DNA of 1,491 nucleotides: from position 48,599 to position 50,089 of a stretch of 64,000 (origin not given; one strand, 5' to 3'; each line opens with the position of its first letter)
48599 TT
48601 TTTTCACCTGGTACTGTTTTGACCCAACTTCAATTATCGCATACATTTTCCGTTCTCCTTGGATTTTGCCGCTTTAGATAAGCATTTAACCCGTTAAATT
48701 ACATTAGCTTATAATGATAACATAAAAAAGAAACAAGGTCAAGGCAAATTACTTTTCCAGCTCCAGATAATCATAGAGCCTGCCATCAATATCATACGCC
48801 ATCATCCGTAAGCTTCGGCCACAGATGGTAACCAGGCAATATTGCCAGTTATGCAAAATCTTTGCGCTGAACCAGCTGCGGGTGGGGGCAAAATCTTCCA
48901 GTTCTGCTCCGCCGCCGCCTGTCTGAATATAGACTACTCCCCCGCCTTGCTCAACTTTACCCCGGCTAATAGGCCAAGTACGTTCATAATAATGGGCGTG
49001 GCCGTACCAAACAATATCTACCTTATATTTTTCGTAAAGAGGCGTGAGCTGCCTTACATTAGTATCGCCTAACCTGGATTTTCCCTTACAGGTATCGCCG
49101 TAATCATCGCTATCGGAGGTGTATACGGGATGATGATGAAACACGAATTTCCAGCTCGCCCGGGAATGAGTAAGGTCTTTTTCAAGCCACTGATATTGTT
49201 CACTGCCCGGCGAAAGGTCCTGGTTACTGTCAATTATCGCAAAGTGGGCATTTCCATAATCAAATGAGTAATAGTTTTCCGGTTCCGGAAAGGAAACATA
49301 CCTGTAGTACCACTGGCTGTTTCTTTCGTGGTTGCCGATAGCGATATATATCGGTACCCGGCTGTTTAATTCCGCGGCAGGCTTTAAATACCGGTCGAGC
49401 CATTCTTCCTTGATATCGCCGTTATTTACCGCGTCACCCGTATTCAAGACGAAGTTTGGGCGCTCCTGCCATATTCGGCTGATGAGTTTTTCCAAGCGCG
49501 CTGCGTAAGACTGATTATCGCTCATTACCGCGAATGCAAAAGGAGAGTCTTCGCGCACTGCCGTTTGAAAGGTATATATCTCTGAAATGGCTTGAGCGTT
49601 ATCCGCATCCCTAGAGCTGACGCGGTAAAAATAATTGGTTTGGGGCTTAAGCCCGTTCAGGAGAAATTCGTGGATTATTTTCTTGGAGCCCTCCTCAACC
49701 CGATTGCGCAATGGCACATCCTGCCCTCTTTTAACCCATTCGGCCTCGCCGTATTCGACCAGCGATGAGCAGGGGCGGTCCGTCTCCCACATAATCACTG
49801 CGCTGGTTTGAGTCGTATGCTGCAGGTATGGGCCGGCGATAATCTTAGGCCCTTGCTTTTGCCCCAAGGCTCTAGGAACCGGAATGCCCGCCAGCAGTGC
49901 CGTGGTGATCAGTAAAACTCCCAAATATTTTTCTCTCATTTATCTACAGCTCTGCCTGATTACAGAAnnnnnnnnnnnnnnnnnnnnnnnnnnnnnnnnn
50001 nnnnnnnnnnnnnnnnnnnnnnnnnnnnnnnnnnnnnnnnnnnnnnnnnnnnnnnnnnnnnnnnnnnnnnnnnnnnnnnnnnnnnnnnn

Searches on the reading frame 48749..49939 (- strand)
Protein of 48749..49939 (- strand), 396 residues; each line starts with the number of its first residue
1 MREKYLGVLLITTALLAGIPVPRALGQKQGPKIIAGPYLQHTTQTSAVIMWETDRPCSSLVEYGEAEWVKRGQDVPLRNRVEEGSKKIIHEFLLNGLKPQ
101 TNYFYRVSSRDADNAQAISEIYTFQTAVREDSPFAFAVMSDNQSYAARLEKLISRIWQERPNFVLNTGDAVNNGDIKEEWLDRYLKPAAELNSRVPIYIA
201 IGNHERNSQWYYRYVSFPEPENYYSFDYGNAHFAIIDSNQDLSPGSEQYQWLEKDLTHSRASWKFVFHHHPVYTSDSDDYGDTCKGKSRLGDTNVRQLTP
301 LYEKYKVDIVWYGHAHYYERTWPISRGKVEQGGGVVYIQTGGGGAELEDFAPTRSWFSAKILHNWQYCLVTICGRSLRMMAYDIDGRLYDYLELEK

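Call 74: search_protein_families(library=pfam, proteins=[window:48749-49939:-], max_evalue=0.0001)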
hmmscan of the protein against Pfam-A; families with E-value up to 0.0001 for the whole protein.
window:48749-49939:- (396 aa): 3 families
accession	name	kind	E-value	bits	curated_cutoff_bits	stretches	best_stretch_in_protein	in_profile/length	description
PF00149.33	Metallophos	-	4.3e-21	76.7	21.5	1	136-318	3-191/191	Calcineurin-like phosphoesterase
PF16656.11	Pur_ac_phosph_N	-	4.7e-12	46.8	30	1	40-126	7-93/93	Purple acid Phosphatase, N-terminal domain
PF25077.1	DUF7800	-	2.8e-05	24.6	27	0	32-72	3-43/89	Domain of unknown function (DUF7800)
